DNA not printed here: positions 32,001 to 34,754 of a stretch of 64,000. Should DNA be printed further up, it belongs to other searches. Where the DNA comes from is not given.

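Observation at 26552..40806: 14-kb envelope glycosylation island with GT-C-like membrane proteins, a GT2-methyltransferase fusion, GT4, flippase-like protein and a candidate substrate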

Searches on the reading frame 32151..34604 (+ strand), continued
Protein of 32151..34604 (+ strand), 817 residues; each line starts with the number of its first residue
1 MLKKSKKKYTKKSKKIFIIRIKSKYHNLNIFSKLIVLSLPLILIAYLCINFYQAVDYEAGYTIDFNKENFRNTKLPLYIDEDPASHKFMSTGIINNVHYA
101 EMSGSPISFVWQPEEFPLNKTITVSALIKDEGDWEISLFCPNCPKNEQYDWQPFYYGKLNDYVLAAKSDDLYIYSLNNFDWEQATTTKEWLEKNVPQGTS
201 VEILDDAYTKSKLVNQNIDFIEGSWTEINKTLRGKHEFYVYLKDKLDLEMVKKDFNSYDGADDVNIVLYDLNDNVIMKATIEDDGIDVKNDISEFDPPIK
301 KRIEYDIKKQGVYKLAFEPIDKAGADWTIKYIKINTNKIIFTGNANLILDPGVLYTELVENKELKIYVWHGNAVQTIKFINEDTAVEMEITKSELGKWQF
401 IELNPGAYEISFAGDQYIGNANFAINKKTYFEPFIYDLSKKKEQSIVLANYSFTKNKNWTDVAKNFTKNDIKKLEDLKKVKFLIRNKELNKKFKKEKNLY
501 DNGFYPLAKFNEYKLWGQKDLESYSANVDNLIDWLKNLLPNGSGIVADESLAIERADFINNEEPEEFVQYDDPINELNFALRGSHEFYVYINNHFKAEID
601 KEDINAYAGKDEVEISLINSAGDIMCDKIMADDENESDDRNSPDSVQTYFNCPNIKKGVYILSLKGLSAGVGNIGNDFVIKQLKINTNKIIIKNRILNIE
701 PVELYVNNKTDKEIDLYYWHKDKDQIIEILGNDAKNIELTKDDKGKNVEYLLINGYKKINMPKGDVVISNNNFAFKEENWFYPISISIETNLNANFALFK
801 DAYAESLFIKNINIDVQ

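Call 62: search_protein_families(library=pfam, proteins=[L018:4320-5246:+, L018:5297-6133:+, L018:6153-7067:+, L018:7107-8663:+, L018:8665-10047:+, L018:10028-10789:+, L018:10840-11400:+, L018:11450-12211:+, L018:13358-14614:+, L018:15379-17286:+], max_evalue=0.01)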
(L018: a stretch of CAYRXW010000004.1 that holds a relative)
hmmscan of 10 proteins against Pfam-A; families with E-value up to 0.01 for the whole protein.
L018:4320-5246:+ (308 aa): 1 family
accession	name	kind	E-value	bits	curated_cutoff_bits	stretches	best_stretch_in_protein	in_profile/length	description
PF03706.18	LPG_synthase_TM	-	1.6e-27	97.3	33.4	1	12-294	3-302/302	Lysylphosphatidylglycerol synthase TM region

L018:5297-6133:+ (278 aa): 1 family
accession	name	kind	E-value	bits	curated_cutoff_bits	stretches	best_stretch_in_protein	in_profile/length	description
PF01451.26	LMWPc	-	2.8e-06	28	23.2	1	3-130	1-124/144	Low molecular weight phosphotyrosine protein phosphatase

L018:6153-7067:+ (304 aa): 0 families

L018:7107-8663:+ (518 aa): 1 family
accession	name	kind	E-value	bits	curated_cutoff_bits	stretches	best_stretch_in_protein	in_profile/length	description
PF13231.12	PMT_2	-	0.0054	17.4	26.1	1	131-247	17-137/160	Dolichyl-phosphate-mannose-protein mannosyltransferase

L018:8665-10047:+ (460 aa): 0 families

L018:10028-10789:+ (253 aa): 2 families
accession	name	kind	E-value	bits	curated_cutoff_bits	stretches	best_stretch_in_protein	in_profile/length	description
PF07760.16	DUF1616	-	4.1e-15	56.2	31.6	1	157-242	10-114/307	Protein of unknown function (DUF1616)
PF20176.3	DUF6541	-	2.8e-05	23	29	0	175-243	2-68/646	Family of unknown function (DUF6541)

L018:10840-11400:+ (186 aa): 0 families

L018:11450-12211:+ (253 aa): 0 families

L018:13358-14614:+ (418 aa): 1 family
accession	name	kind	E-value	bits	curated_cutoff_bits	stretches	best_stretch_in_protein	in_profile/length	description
PF00999.27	Na_H_Exchanger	-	6e-34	117.9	26.2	1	20-385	4-369/375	Sodium/hydrogen exchanger, transmembrane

L018:15379-17286:+ (635 aa): 7 families
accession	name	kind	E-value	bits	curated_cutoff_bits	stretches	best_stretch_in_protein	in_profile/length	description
PF08148.17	DSHCT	-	9.5e-26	91.1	22.7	1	478-633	2-171/172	DSHCT (NUC185) domain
PF00270.35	DEAD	-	2.5e-24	86.3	26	1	10-161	2-166/167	DEAD/DEAH box helicase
PF04851.21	ResIII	-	2e-13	51.1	22.5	1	7-156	3-162/164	Type III restriction enzyme, res subunit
PF00271.37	Helicase_C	-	6.3e-07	30.1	23.5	1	289-380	27-110/110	Helicase conserved C-terminal domain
PF22527.2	DEXQc_Suv3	-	2.3e-06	27.7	27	1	31-152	22-130/154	DEXQ-box helicase domain of Suv3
PF20720.3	nSTAND3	-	6.1e-05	23.2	27.2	1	13-60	8-55/155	Novel STAND NTPase 3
PF13401.12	AAA_22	-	0.0023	18.7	27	1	22-138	5-103/130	AAA domain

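Call 68: search_protein_families(library=pfam, proteins=[L016:6272-7810:+, L016:8311-9915:+, L016:2819-3772:-, L016:14589-16298:-, L016:16453-17523:-, L012:4764-6689:+, L016:5262-5801:+, L016:12567-13061:+, L016:1384-2118:-, L016:17858-18601:-], max_evalue=0.01)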
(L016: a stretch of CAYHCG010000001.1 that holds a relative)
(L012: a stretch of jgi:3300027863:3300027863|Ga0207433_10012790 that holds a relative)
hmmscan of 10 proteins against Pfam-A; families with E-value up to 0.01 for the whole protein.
L016:6272-7810:+ (512 aa): 2 families
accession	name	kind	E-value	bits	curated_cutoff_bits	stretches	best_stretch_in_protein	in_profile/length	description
PF14897.12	EpsG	-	3.8e-05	23.4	30.1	1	83-397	12-313/326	EpsG family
PF13231.12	PMT_2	-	0.00038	21.2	26.1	1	124-266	4-152/160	Dolichyl-phosphate-mannose-protein mannosyltransferase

L016:8311-9915:+ (534 aa): 0 families

L016:2819-3772:- (317 aa): 0 families

L016:14589-16298:- (569 aa): 3 families
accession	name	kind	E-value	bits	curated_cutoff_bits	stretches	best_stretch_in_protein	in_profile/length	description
PF19077.6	Big_13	-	8.2e-12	46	27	1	297-377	18-98/102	Bacterial Ig-like domain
PF09136.16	Glucodextran_B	-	3.5e-07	30.5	27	0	532-568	44-80/83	Glucodextranase, domain B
PF02494.22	HYR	-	3.7e-06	27.6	21.7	0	153-181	46-74/81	HYR domain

L016:16453-17523:- (356 aa): 0 families

L012:4764-6689:+ (641 aa): 0 families

L016:5262-5801:+ (179 aa): 3 families
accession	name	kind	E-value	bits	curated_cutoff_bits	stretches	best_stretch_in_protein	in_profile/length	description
PF18765.7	Polbeta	-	1.7e-09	38.2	26.9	1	98-172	9-88/93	Polymerase beta, Nucleotidyltransferase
PF01909.29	NTP_transf_2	-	5.4e-09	36.8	21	1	94-162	6-83/93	Nucleotidyltransferase domain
PF22600.2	MTPAP-like_central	-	0.0011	19.5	27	1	78-144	20-77/139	Poly(A) RNA polymerase, mitochondrial-like, central palm domain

L016:12567-13061:+ (164 aa): 0 families

L016:1384-2118:- (244 aa): 1 family
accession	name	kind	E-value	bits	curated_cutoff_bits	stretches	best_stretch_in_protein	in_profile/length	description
PF08806.17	Sep15_SelM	-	0.0077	16.7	26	0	149-216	11-74/75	Sep15/SelM redox domain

L016:17858-18601:- (247 aa): 2 families
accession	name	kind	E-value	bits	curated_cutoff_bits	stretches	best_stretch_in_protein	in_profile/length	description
PF03372.29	Exo_endo_phos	-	1.3e-26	94.2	24.5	1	4-240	1-225/225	Endonuclease/Exonuclease/phosphatase family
PF14529.12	Exo_endo_phos_2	-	8.4e-06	26.1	27.4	1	99-243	2-116/117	Endonuclease-reverse transcriptase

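Call 81: search_protein_families(library=ncbifam, proteins=[L001:17633-18580:-, L003:14210-15079:-, L005:8949-9962:+, L007:19586-20626:-, L010:16011-17021:-, L010:18856-19839:-], max_evalue=1e-8)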
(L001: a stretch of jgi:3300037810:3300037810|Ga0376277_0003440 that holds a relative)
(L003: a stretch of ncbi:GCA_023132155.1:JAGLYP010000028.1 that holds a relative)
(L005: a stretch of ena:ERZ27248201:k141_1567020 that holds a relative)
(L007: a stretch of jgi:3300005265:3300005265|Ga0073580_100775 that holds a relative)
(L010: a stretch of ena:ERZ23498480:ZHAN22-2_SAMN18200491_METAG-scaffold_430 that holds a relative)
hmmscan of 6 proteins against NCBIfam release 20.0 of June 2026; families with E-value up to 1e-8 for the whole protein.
L001:17633-18580:- (315 aa): 10 families
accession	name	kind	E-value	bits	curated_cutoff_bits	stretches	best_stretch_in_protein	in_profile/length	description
NF007986.1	PRK10714.1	equivalog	2.5e-37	128.6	529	1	8-314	8-313/316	undecaprenyl-phosphate 4-deoxy-4-formamido-L-arabinose transferase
NF047588.1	GlcsyltransPgfSStrep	equivalog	1.2e-32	113.3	500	1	8-296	3-290/308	glycosyltransferase PgfS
TIGR03937.1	PgaC_IcaA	equivalog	4.5e-17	62.1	422.3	1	7-128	46-169/407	poly-beta-1,6-N-acetyl-D-glucosamine synthase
TIGR04182.1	glyco_TIGR04182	equivalog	6e-16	58.7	325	1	9-297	3-286/293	S-layer glycoprotein N-glycosyltransferase AglJ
NF058614.1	PPMAGASynPpgS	equivalog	2.3e-13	50.1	370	1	10-171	4-168/226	polyprenyl-phospho-N-acetylgalactosaminyl synthase PpgS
NF007482.0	PRK10073.1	equivalog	2.7e-10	39.8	423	1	1-119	1-119/334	glycosyltransferase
NF041875.1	EPS_EpsD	equivalog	3.1e-10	40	370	1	8-101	1-95/325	exopolysaccharide biosynthesis glycosyltransferase EpsD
NF047683.1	TeichurnBiosyTuaG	equivalog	6.9e-10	39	400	1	1-100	1-101/252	teichuronic acid biosynthesis protein TuaG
TIGR04283.1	glyco_like_mftF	equivalog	1e-09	38.3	182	1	8-111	1-97/221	TIGR04283 family arsenosugar biosynthesis glycosyltransferase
NF041391.1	DPhHxTase_Halo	equivalog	7.7e-09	34.8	375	0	14-199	3-186/213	dolichyl-phosphate hexose transferase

L003:14210-15079:- (289 aa): 8 families
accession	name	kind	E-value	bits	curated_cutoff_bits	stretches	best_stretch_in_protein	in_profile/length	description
NF053739.1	GlytfEpsEBac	equivalog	5.7e-36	123.9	450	1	6-216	1-213/265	glycosyltransferase EpsE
NF047683.1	TeichurnBiosyTuaG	equivalog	1.9e-25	89.9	400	1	1-217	1-215/252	teichuronic acid biosynthesis protein TuaG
TIGR04017.1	WcaA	equivalog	7e-15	55.4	495.75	1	4-248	3-248/279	colanic acid biosynthesis glycosyltransferase WcaA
TIGR03937.1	PgaC_IcaA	equivalog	7.7e-15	54.7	422.3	1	3-110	42-145/407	poly-beta-1,6-N-acetyl-D-glucosamine synthase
NF007453.0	PRK10018.1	equivalog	9.8e-15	54.9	382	1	2-248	2-249/280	colanic acid biosynthesis glycosyltransferase WcaA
NF007482.0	PRK10073.1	equivalog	1.2e-13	50.8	423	1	1-100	1-97/334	glycosyltransferase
NF041394.1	GtaseAglG_Halo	equivalog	1.2e-11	44.4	440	1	7-111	2-105/304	glucosyl-dolichyl phosphate glucuronosyltransferase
NF050050.1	ProtGlycPglI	equivalog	5.1e-11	42.5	500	1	6-130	2-122/306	GalNAc(5)-diNAcBac-PP-undecaprenol beta-1,3-glucosyltransferase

L005:8949-9962:+ (337 aa): 8 families
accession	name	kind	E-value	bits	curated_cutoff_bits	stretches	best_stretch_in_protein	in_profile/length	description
NF007986.1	PRK10714.1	equivalog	8e-44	149.9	529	1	15-331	7-311/316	undecaprenyl-phosphate 4-deoxy-4-formamido-L-arabinose transferase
NF047588.1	GlcsyltransPgfSStrep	equivalog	3.9e-33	115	500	1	15-330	2-304/308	glycosyltransferase PgfS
TIGR04182.1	glyco_TIGR04182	equivalog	1.3e-15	57.6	325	1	17-318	3-287/293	S-layer glycoprotein N-glycosyltransferase AglJ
TIGR03937.1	PgaC_IcaA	equivalog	5.9e-13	48.5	422.3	1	14-154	45-177/407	poly-beta-1,6-N-acetyl-D-glucosamine synthase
NF007482.0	PRK10073.1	equivalog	4.9e-12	45.5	423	1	12-136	4-118/334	glycosyltransferase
NF058614.1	PPMAGASynPpgS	equivalog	1.4e-11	44.3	370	1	18-225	4-205/226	polyprenyl-phospho-N-acetylgalactosaminyl synthase PpgS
TIGR03111.1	glyc2_xrt_Gpos1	hypoth_equivalog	3.2e-10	39.4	363.95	1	14-130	49-158/439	TIGR03111 family XrtG-associated glycosyltransferase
NF047683.1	TeichurnBiosyTuaG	equivalog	5.7e-09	36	400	1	13-131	5-114/252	teichuronic acid biosynthesis protein TuaG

L007:19586-20626:- (346 aa): 5 families
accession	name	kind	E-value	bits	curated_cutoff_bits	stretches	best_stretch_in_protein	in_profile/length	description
TIGR03937.1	PgaC_IcaA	equivalog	6.8e-14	51.6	422.3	1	4-223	46-251/407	poly-beta-1,6-N-acetyl-D-glucosamine synthase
TIGR03111.1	glyc2_xrt_Gpos1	hypoth_equivalog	7.9e-11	41.4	363.95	1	6-122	52-169/439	TIGR03111 family XrtG-associated glycosyltransferase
NF007482.0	PRK10073.1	equivalog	8.5e-11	41.4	423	1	3-112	6-113/334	glycosyltransferase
TIGR01556.1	rhamnosyltran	subfamily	1.4e-10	40.8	200.55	1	15-258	7-248/281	rhamnosyltransferase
NF041875.1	EPS_EpsD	equivalog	6.7e-10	38.9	370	0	7-107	3-102/325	exopolysaccharide biosynthesis glycosyltransferase EpsD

L010:16011-17021:- (336 aa): 7 families
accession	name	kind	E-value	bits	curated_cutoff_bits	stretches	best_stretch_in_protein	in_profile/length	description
TIGR01556.1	rhamnosyltran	subfamily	2.6e-15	56.4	200.55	1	27-224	10-201/281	rhamnosyltransferase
TIGR03965.1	mycofact_glyco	equivalog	4.2e-15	55.6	280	1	4-241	74-298/467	mycofactocin biosynthesis glycosyltransferase MftF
NF041875.1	EPS_EpsD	equivalog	4.2e-14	52.7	370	1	7-226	2-209/325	exopolysaccharide biosynthesis glycosyltransferase EpsD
TIGR03937.1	PgaC_IcaA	equivalog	3.6e-13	49.2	422.3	1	3-221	44-248/407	poly-beta-1,6-N-acetyl-D-glucosamine synthase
TIGR03111.1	glyc2_xrt_Gpos1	hypoth_equivalog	2.5e-11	43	363.95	1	5-220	50-263/439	TIGR03111 family XrtG-associated glycosyltransferase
NF007482.0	PRK10073.1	equivalog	2.3e-09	36.7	423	1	3-96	5-96/334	glycosyltransferase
NF038299.1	EPS_HpsN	equivalog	4.7e-09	35.7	425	1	5-256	2-258/317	hormogonium polysaccharide biosynthesis glycosyltransferase HpsN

L010:18856-19839:- (327 aa): 12 families
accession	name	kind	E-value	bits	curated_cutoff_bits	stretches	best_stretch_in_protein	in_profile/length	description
NF007986.1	PRK10714.1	equivalog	9.8e-48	162.8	529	1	10-321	3-314/316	undecaprenyl-phosphate 4-deoxy-4-formamido-L-arabinose transferase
NF047588.1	GlcsyltransPgfSStrep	equivalog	1.2e-39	136.4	500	1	14-316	2-303/308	glycosyltransferase PgfS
TIGR03937.1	PgaC_IcaA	equivalog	8.2e-20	71.1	422.3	1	5-127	37-161/407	poly-beta-1,6-N-acetyl-D-glucosamine synthase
TIGR04182.1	glyco_TIGR04182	equivalog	1.1e-19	70.9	325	1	15-304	2-286/293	S-layer glycoprotein N-glycosyltransferase AglJ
NF058614.1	PPMAGASynPpgS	equivalog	2.1e-17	63.3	370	1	16-178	3-168/226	polyprenyl-phospho-N-acetylgalactosaminyl synthase PpgS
NF007482.0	PRK10073.1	equivalog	2.1e-17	63.1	423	1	10-126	3-119/334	glycosyltransferase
TIGR03111.1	glyc2_xrt_Gpos1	hypoth_equivalog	5.1e-14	51.9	363.95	1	3-134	39-174/439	TIGR03111 family XrtG-associated glycosyltransferase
TIGR04283.1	glyco_like_mftF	equivalog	3.4e-13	49.7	182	1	15-109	1-88/221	TIGR04283 family arsenosugar biosynthesis glycosyltransferase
NF041875.1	EPS_EpsD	equivalog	9.3e-11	41.7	370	1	15-118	1-105/325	exopolysaccharide biosynthesis glycosyltransferase EpsD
NF047683.1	TeichurnBiosyTuaG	equivalog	3.4e-10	40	400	1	8-119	1-113/252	teichuronic acid biosynthesis protein TuaG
NF041391.1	DPhHxTase_Halo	equivalog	1.1e-09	37.6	375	1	22-213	4-192/213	dolichyl-phosphate hexose transferase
TIGR03965.1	mycofact_glyco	equivalog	1.8e-09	37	280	1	8-125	69-187/467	mycofactocin biosynthesis glycosyltransferase MftF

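Call 82: find_encoding_contigs(protein=P0183, flank=7000, max_places=1)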
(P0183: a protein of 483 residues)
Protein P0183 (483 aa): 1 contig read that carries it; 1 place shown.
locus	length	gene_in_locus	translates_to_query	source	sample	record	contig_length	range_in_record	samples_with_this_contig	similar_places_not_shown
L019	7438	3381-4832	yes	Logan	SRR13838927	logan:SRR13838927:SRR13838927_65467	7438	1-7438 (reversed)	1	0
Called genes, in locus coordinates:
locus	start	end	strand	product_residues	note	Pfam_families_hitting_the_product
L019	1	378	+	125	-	?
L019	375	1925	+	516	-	PF13231:PMT_2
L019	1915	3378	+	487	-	PF01943:Polysacc_synt, PF13440:Polysacc_synt_3, PF03023:MurJ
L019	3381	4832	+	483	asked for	-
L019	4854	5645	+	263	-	PF07760:DUF1616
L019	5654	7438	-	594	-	?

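Call 83: find_encoding_contigs(protein=P0096, flank=7000, max_places=1)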
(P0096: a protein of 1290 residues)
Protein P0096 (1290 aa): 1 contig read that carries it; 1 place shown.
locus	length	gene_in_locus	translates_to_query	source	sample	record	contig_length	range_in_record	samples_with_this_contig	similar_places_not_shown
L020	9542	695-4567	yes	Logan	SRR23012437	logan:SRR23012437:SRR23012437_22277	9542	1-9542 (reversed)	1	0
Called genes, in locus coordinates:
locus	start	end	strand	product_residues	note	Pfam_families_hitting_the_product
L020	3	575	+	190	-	?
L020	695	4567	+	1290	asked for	-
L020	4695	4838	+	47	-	-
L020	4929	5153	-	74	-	PF09720:Unstab_antitox (weak)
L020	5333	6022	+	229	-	-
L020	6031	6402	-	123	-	PF01850:PIN (weak)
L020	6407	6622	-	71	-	-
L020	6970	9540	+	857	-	?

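Call 84: find_encoding_contigs(protein=P0147, flank=7000, max_places=1)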
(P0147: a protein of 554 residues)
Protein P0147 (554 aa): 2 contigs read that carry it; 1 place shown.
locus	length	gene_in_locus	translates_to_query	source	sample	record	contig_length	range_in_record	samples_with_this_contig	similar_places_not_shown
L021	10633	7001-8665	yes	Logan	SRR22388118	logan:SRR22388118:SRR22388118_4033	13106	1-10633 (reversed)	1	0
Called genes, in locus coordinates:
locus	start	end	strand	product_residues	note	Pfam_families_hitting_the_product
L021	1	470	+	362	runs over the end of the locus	PF13439:Glyco_transf_4 (weak), PF20706:GT4-conflict, PF00534:Glycos_transf_1, PF13692:Glyco_trans_1_4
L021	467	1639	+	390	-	PF13439:Glyco_transf_4, PF13692:Glyco_trans_1_4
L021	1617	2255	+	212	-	PF13489:Methyltransf_23, PF13847:Methyltransf_31, PF08241:Methyltransf_11, PF08242:Methyltransf_12 (weak)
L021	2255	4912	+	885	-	-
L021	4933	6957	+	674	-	-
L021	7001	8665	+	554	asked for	-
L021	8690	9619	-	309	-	PF04055:Radical_SAM, PF08608:Wyosine_form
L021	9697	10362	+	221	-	-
